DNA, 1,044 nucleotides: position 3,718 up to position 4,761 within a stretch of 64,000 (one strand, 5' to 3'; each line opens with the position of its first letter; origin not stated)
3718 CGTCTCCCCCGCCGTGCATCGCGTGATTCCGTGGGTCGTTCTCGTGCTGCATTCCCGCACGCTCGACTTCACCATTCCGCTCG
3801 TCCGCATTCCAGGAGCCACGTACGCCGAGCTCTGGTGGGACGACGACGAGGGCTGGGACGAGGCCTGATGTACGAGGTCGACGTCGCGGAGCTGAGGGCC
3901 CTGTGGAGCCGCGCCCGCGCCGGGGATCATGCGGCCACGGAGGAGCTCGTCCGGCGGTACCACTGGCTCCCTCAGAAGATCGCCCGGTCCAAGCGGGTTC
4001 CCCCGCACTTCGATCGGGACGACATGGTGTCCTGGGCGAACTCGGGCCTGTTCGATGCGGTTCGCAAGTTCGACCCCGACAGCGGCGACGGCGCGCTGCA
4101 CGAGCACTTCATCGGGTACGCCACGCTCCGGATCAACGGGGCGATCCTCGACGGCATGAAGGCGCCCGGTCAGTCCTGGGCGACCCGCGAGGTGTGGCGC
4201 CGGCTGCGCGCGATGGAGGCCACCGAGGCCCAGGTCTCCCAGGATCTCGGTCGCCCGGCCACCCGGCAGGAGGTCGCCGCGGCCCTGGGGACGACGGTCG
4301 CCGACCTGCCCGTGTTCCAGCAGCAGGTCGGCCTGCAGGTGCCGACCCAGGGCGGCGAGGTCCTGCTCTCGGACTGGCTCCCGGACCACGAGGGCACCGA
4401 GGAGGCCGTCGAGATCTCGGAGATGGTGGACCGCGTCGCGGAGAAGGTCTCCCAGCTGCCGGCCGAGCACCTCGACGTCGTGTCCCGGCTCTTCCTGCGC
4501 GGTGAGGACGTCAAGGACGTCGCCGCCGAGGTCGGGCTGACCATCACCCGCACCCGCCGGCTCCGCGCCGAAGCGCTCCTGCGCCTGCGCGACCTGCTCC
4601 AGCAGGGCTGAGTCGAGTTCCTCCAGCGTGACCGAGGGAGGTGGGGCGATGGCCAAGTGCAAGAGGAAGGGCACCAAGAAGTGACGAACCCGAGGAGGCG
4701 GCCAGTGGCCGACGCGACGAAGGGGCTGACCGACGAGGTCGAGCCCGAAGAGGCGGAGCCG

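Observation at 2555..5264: Phage-encoded Lsr2 silencer next to a phage sigma-70-family factor and small partner ORFs, preceded by an AT-rich repeat region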

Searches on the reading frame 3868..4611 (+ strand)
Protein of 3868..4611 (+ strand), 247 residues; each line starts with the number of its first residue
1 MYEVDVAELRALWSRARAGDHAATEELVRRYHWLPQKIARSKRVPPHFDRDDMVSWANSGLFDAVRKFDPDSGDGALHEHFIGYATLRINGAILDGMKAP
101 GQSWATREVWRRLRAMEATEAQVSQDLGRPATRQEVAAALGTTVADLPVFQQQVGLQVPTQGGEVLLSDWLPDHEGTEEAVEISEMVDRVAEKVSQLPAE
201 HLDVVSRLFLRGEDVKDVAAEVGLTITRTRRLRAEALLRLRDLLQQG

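Call 7: search_protein_families(library=pfam, proteins=[window:3868-4611:+], max_evalue=0.01)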
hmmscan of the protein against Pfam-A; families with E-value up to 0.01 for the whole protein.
window:3868-4611:+ (247 aa): 3 families
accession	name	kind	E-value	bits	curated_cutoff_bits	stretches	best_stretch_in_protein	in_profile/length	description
PF04545.22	Sigma70_r4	-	9e-06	25.5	24.1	1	195-241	3-49/50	Sigma-70, region 4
PF04542.20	Sigma70_r2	-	0.00044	20.4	24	1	27-96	1-64/71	Sigma-70 region 2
PF04539.22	Sigma70_r3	-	0.0034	17.9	25.3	1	116-146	6-36/78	Sigma-70 region 3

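Call 8: search_protein_families(library=phrogs, proteins=[window:3868-4611:+], max_evalue=0.01)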
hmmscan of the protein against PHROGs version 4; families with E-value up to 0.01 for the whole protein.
window:3868-4611:+ (247 aa): 3 families
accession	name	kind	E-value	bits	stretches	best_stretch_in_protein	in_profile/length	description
phrog_351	-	transcription regulation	8.1e-17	62.1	1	7-245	488-727/928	RNA polymerase sigma factor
phrog_1740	-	transcription regulation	1.1e-07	31.8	1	173-245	145-217/567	RNA polymerase sigma factor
phrog_13787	-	unknown function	0.00018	22.7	1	143-245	70-169/172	-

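Call 11: search_protein_families(library=ncbifam, proteins=[window:3868-4611:+], max_evalue=0.1)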
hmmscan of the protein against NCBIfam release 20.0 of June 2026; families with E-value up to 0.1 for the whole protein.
window:3868-4611:+ (247 aa): 48 families (the best 25 are shown)
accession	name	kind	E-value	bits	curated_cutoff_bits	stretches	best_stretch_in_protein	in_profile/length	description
TIGR02479.1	FliA_WhiG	subfamily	5.9e-25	88.3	189.6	1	27-244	1-223/224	FliA/WhiG family RNA polymerase sigma factor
NF005809.0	PRK07670.1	equivalog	4.6e-24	85.3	326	1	7-246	7-252/255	FliA/WhiG family RNA polymerase sigma factor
NF005413.0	PRK06986.1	subfamily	7.6e-22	78.3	201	1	21-246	12-238/241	RNA polymerase sigma factor FliA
NF004935.0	PRK06288.1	equivalog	4.6e-20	72.4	343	1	7-244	17-262/270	RNA polymerase sigma factor WhiG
TIGR02394.1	rpoS_proteo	equivalog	1.9e-16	60.4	378.7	1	11-246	35-276/285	RNA polymerase sigma factor RpoS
TIGR02937.1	sigma70-ECF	superfamily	2e-13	50.3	42.9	1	23-243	2-164/165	sigma-70 family RNA polymerase sigma factor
NF004207.0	PRK05657.1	equivalog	2.1e-13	50.3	394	1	12-246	79-319/329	RNA polymerase sigma factor RpoS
NF005514.0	PRK07122.1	subfamily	1.2e-11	44.2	372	1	23-244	41-263/264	RNA polymerase sigma factor SigF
NF009091.0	PRK12427.1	equivalog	2e-11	44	339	1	44-244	39-231/233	FliA/WhiG family RNA polymerase sigma factor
TIGR02980.1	SigBFG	subfamily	4.5e-11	42.9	234.35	1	21-244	2-226/227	SigB/SigF/SigG family RNA polymerase sigma factor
NF004572.0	PRK05911.1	equivalog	1.2e-08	34.7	378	1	31-241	32-250/257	RNA polymerase sigma factor sigma-28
NF004052.0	PRK05572.1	subfamily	2.7e-08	33.7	311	1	5-245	15-251/252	SigF/SigG family RNA polymerase sporulation sigma factor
NF005644.0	PRK07408.1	subfamily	5.8e-08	32.7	261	1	21-245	26-254/258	RNA polymerase sigma factor SigF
TIGR02997.1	Sig70-cyanoRpoD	subfamily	1e-06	28.3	384.5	1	52-241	103-298/298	RNA polymerase sigma factor, RpoD/SigA family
TIGR02393.1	RpoD_Cterm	equivalog_domain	1.1e-06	28.5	354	1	50-242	27-226/238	RNA polymerase sigma factor RpoD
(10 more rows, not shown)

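Call 17: find_homologous_proteins(query=window:3868-4611:+)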
Query window:3868-4611:+ (247 aa): 96 proteins with E <= 0.001 among 8000 candidates.
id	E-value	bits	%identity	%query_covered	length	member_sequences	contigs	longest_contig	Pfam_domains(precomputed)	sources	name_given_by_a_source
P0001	1.1e-157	541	100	100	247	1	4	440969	PF04545.23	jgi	jgi:RNA polymerase sigma factor for flagellar operon FliA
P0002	1.7e-91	325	64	92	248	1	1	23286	-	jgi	jgi:RNA polymerase sigma factor FliA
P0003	3.9e-89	317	63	97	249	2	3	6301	-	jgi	-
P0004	1.1e-86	309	60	91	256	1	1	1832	PF04545.23,PF04539.23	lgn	-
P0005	1.1e-86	309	62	98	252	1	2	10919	-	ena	-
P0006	3.2e-86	307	61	100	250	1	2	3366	-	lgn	-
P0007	5.0e-85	303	61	97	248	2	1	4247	-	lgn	-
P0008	1.4e-83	299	59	92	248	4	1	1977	-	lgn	-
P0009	1.2e-82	295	59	97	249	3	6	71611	-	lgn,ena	-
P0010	3.6e-81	291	58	98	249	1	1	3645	-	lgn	-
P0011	2.9e-79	284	55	95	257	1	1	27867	PF04539.23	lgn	-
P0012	4.5e-79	284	56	97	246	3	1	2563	PF04545.23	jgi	jgi:RNA polymerase sigma factor (sigma-70 family)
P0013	8.7e-79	283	55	99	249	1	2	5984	-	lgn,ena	-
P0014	2.2e-76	275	57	90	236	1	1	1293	-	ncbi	-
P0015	1.8e-73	265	55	98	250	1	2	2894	-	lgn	-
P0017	2.3e-66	242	53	96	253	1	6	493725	-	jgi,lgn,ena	-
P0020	7.1e-54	201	48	88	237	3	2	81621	-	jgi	-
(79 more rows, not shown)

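Call 20: find_encoding_contigs(protein=P0001, flank=10000, max_places=4)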
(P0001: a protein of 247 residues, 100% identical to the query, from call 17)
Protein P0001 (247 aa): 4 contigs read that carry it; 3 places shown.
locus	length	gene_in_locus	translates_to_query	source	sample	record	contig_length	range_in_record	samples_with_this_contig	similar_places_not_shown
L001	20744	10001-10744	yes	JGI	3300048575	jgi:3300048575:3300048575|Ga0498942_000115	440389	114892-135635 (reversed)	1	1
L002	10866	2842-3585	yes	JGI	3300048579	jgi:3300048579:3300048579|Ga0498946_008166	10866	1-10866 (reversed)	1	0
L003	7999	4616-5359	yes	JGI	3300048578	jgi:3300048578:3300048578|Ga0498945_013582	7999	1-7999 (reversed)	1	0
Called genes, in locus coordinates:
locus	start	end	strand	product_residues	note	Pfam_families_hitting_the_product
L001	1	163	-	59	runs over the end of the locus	-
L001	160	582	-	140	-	-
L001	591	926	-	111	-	-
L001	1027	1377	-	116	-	PF00145:DNA_methylase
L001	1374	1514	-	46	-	-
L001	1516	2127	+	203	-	-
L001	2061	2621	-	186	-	-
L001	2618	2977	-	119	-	-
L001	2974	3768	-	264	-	-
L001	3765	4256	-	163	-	-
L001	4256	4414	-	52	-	-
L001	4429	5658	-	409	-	-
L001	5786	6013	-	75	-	-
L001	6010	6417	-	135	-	-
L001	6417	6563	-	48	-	-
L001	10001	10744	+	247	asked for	PF04545:Sigma70_r4 (faint)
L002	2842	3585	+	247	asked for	PF04545:Sigma70_r4 (faint)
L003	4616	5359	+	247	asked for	PF04545:Sigma70_r4 (faint)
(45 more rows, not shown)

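Call 23: find_encoding_contigs(protein=P0009, flank=8000, max_places=2)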
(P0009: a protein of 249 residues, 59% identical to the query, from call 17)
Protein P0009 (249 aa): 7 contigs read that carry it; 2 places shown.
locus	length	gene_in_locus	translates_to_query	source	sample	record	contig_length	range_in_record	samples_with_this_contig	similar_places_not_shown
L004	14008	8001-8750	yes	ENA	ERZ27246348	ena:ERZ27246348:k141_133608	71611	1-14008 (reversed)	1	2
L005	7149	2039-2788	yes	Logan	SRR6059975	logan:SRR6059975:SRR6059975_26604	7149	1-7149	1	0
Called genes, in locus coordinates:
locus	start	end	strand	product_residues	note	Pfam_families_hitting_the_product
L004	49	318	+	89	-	-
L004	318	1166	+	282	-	-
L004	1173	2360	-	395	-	PF24827:AstE_AspA_cat (weak)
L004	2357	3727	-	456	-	-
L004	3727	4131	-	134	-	-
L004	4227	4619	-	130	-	-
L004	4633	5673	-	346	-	PF01510:Amidase_2, PF01471:PG_binding_1, PF09374:PG_binding_3 (faint), PF01471:PG_binding_1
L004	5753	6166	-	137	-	-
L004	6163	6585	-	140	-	-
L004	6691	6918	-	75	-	-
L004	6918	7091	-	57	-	-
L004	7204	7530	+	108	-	PF11774:Lsr2, PF23359:Lsr2_DNA-bd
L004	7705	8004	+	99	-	-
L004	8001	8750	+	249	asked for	-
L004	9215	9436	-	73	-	-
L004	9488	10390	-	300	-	PF01341:Glyco_hydro_6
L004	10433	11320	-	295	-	-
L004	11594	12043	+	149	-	-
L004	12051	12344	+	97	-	-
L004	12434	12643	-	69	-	-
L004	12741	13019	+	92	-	-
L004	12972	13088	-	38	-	-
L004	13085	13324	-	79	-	-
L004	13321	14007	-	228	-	?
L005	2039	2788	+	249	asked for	-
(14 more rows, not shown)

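Call 24: find_encoding_contigs(protein=P0017, flank=8000, max_places=2)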
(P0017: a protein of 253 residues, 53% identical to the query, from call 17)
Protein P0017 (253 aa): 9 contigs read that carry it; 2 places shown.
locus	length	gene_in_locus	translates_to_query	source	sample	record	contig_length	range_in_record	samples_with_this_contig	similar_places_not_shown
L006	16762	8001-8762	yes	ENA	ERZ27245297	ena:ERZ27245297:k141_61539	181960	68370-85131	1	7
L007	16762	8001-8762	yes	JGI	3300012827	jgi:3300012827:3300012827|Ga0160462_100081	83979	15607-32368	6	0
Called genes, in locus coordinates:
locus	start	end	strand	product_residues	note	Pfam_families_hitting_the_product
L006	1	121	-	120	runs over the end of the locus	-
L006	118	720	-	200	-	-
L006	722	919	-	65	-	-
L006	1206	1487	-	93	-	-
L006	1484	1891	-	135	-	-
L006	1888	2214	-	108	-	-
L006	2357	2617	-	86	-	-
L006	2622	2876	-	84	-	-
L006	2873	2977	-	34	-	-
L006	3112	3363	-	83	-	-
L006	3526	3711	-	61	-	-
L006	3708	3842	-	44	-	-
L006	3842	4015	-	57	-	-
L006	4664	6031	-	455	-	-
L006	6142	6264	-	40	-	-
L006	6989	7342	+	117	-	PF11774:Lsr2, PF23359:Lsr2_DNA-bd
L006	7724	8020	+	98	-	-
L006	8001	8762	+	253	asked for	-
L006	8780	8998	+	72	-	-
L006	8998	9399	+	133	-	-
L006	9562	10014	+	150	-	-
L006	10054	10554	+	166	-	-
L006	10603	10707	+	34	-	-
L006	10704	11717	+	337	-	PF01510:Amidase_2, PF01471:PG_binding_1, PF09374:PG_binding_3 (faint), PF01471:PG_binding_1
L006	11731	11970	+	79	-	PF16945:Phage_r1t_holin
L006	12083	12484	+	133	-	-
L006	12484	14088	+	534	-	PF01391:Collagen (weak)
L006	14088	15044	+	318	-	-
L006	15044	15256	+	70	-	-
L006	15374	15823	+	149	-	PF26209:Phage_phiTE_241_C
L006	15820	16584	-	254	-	PF13384:HTH_23 (faint), PF13545:HTH_Crp_2 (faint)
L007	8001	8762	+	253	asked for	-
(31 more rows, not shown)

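Call 25: find_encoding_contigs(protein=P0020, flank=8000, max_places=2)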
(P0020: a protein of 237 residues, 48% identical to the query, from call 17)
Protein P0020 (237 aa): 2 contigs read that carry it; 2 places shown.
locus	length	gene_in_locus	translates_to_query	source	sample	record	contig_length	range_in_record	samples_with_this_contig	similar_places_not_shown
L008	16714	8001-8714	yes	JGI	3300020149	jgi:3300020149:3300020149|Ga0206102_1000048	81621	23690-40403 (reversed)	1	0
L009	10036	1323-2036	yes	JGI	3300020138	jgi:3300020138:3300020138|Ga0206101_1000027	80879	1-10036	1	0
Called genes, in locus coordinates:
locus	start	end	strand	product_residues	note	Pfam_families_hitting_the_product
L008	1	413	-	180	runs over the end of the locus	-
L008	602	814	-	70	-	-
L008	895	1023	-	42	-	-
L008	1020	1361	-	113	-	-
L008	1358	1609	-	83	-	-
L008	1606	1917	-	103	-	-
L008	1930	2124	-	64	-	-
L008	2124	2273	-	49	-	-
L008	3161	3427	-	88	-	-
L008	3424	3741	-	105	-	-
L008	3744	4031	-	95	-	-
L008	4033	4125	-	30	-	-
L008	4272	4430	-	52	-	-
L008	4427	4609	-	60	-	-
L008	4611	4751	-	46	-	-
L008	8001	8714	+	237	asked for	-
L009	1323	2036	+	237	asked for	-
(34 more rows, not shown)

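Call 26: search_dna_similar(query=window:3868-4611:+, collection=phages, mode=protein, max_rows=40, max_evalue=0.001)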
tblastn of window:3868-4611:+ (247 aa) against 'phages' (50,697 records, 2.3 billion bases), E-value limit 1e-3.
Records with a match: 8; places in all: 8; records where one place covers at least 80% of the query: 4.
Best place of each record, by identity: <60% 8.
By first word of the organism name: Bacteriophage 4; Bacillus 4.
By host as written in the record: - 4; Bacillus thuringiensis Berliner 1915, DSM 350 2; Bacillus cereus 2.
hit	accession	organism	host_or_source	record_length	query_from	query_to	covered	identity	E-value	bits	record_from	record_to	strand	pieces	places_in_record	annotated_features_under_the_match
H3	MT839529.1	Bacteriophage sp.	human fecal samples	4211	25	219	79%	29.3%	2e-12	72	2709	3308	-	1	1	record has no annotation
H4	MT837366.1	Bacteriophage sp.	human fecal samples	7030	25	219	79%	28.8%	7e-12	71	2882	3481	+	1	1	record has no annotation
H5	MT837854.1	Bacteriophage sp.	human fecal samples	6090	25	219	79%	26.8%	6e-9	62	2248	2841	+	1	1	record has no annotation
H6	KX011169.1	Bacillus phage SalinJah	Bacillus thuringiensis Berliner 1915, ...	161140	3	222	89%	22.0%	2e-4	48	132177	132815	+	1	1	SigF-like RNA polymerase sigma factor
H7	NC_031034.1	Bacillus phage SalinJah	Bacillus thuringiensis Berliner 1915, ...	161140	3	222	89%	22.0%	2e-4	48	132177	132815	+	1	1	RNA polymerase sigma factor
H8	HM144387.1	Bacillus phage W.Ph.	Bacillus cereus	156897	3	222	89%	21.9%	8e-4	46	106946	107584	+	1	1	gp145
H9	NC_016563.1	Bacillus phage W.Ph.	Bacillus cereus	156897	3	222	89%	21.9%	8e-4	46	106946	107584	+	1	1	RNA polymerase sigma factor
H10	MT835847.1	Bacteriophage sp.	human fecal samples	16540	25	154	53%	31.1%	1e-7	58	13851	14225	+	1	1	record has no annotation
